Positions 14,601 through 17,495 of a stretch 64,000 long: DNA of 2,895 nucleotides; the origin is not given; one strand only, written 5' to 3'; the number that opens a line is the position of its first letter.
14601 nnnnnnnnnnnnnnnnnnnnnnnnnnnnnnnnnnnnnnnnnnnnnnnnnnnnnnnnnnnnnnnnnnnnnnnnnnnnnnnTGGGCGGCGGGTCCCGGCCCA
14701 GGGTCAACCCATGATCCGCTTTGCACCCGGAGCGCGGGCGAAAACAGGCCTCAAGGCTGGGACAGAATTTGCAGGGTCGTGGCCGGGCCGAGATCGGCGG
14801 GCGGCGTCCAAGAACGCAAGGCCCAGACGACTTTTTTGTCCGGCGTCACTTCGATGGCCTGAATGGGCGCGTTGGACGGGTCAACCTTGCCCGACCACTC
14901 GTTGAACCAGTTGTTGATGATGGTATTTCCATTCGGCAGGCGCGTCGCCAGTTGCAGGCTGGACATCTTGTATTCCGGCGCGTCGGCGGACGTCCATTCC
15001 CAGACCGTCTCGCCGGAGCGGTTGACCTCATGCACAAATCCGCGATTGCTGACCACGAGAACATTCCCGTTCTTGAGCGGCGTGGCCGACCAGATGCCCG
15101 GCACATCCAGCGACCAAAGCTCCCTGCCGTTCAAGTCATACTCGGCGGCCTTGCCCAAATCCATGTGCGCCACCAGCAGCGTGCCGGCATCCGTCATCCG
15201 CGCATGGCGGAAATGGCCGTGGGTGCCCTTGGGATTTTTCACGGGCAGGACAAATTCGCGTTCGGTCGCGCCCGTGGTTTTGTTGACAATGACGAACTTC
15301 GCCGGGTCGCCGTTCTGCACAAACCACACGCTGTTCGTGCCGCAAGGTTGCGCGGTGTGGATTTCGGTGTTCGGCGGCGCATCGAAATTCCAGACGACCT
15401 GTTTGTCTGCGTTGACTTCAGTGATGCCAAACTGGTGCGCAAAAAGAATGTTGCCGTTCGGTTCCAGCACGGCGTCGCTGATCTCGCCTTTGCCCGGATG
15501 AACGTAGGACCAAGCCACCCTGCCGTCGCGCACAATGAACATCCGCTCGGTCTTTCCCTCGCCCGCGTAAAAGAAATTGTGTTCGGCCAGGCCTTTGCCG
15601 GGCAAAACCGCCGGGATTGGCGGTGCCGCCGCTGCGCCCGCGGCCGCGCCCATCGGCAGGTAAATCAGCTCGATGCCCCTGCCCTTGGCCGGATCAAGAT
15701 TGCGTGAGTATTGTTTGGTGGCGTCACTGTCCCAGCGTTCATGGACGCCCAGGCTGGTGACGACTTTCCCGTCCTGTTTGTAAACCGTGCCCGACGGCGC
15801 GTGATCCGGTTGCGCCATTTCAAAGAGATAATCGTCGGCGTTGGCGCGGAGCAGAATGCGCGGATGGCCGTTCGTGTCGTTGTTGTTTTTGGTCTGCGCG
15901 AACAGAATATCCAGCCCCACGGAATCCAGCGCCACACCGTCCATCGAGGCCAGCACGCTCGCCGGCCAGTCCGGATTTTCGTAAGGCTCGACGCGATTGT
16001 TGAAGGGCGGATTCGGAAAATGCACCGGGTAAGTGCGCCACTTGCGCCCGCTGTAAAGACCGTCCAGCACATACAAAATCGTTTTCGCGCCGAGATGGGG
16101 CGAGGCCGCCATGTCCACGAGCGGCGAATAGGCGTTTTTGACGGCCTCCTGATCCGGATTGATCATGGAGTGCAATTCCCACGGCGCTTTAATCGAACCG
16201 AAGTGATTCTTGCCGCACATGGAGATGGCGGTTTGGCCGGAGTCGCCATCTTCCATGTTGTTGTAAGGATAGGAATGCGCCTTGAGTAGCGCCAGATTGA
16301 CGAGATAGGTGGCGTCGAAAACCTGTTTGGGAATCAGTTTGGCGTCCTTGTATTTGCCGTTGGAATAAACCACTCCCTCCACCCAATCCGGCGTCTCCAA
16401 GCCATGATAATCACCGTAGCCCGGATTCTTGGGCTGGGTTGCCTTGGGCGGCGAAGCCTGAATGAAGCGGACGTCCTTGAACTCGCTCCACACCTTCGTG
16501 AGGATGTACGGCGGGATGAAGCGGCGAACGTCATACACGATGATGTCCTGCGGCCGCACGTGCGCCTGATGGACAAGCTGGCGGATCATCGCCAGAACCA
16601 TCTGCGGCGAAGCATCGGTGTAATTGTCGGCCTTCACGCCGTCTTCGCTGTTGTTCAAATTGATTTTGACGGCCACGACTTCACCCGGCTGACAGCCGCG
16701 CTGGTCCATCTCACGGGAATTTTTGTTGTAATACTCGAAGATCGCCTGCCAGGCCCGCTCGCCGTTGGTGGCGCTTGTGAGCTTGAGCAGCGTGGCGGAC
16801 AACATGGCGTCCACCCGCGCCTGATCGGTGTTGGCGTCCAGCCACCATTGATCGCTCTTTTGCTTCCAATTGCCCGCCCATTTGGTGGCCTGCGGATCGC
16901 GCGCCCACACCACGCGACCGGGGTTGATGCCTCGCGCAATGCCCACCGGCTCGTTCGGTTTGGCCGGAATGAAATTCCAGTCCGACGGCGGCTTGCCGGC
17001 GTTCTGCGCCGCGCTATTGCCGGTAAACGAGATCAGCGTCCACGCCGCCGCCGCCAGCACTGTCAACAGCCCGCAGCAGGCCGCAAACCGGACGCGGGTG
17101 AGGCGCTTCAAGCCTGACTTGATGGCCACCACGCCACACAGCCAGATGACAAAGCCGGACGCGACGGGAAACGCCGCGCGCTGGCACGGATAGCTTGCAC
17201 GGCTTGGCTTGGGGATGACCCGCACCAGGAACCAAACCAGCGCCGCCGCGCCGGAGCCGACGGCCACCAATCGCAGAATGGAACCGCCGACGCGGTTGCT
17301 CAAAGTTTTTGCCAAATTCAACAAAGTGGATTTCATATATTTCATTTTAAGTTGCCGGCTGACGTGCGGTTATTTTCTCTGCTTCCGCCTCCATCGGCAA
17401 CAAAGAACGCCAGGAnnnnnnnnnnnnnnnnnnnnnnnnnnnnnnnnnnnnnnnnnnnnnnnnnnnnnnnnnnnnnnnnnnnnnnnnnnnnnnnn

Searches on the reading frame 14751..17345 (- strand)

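Call 33: search_protein_families(library=pfam, proteins=[window:14751-17345:-], max_evalue=0.001)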
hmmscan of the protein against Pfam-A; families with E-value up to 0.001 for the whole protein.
window:14751-17345:- (864 aa): 2 families
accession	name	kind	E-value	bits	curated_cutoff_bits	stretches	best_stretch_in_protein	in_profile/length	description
PF22701.2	Mala_s_1-like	-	1e-09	38.9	27.5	1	624-813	3-195/195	Mal s 1 allergenic protein-like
PF04015.17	DUF362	-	7.4e-06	26.6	24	1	224-479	1-200/200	Domain of unknown function (DUF362)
